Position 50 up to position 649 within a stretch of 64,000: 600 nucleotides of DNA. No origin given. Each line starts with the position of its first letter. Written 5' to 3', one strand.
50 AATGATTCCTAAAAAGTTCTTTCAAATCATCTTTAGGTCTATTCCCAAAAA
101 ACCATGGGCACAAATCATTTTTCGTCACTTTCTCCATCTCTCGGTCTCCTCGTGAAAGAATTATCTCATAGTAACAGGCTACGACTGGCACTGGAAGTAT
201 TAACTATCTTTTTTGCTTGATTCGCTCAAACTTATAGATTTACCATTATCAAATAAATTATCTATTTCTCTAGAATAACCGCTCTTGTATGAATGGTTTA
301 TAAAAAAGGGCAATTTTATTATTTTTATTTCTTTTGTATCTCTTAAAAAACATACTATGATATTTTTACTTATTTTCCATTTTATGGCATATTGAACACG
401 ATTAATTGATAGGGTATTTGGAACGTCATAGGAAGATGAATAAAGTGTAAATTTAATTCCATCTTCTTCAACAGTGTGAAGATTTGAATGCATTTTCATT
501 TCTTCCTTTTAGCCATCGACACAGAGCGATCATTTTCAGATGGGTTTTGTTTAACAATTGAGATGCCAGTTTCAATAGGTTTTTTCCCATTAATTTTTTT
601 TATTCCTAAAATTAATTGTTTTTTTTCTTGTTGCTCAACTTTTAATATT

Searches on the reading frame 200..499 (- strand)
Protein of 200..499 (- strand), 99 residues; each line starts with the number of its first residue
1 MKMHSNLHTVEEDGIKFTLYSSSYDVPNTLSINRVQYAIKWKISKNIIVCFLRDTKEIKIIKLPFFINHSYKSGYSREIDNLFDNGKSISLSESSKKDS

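Call 84: find_encoding_contigs(protein=window:200-499:-, flank=10000, max_places=2)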
Protein window:200-499:- (99 aa): 13 contigs read that carry it; 2 places shown.
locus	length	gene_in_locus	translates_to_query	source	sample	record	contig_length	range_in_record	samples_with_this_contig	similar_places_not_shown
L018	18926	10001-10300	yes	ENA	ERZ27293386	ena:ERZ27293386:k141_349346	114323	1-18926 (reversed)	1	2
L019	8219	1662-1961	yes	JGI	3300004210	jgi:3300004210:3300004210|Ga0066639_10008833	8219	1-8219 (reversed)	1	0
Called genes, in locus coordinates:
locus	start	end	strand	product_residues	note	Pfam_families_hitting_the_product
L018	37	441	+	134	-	-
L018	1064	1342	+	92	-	PF21840:DUF6899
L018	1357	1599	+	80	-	-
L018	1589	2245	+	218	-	-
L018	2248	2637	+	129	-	-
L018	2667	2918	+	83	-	-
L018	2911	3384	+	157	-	PF18907:DUF5662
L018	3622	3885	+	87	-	-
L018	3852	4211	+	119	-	-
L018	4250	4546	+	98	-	-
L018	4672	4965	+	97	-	-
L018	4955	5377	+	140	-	PF00583:Acetyltransf_1, PF13508:Acetyltransf_7 (weak), PF08445:FR47 (weak)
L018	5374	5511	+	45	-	-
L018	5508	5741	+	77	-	PF01844:HNH, PF14279:HNH_5 (weak)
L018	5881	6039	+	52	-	-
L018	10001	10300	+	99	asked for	-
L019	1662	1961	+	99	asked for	-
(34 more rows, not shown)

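Call 101: search_protein_families(library=pfam, alignment_id=A2, max_evalue=0.001)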
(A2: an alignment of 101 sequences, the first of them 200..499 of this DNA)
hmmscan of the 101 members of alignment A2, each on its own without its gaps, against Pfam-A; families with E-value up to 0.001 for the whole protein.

A. member 1, window:200-499:- (99 aa): 0 families

B. families by the number of members that match (of 101 scanned): 31 families (the first 25 are shown)
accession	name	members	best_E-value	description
PF07282.18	Cas12f1-like_TNB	2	2.4e-12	Cas12f1-like, TNB domain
PF14279.12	HNH_5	2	2.2e-10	HNH endonuclease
PF01844.29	HNH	2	1.1e-08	HNH endonuclease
PF04095.22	NAPRTase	1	5e-41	Nicotinate phosphoribosyltransferase (NAPRTase) family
PF01555.25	N6_N4_Mtase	1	2.4e-38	DNA methylase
PF18907.5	DUF5662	1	7.9e-34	Family of unknown function (DUF5662)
PF02540.23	NAD_synthase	1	1.2e-33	NAD synthase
PF01981.21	PTH2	1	3.7e-27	Peptidyl-tRNA hydrolase PTH2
PF00239.26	Resolvase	1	3.4e-26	Resolvase, N terminal domain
PF21840.1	DUF6899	1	8.1e-24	Domain of unknown function (DUF6899)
PF01145.31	Band_7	1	3.4e-22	SPFH domain / Band 7 family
PF13672.11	PP2C_2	1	1.1e-15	Protein phosphatase 2C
PF17767.7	NAPRTase_N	1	1.3e-15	Nicotinate phosphoribosyltransferase (NAPRTase) N-terminal domain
PF14284.11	PcfJ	1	6.8e-15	PcfJ-like protein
PF01467.32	CTP_transf_like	1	1e-14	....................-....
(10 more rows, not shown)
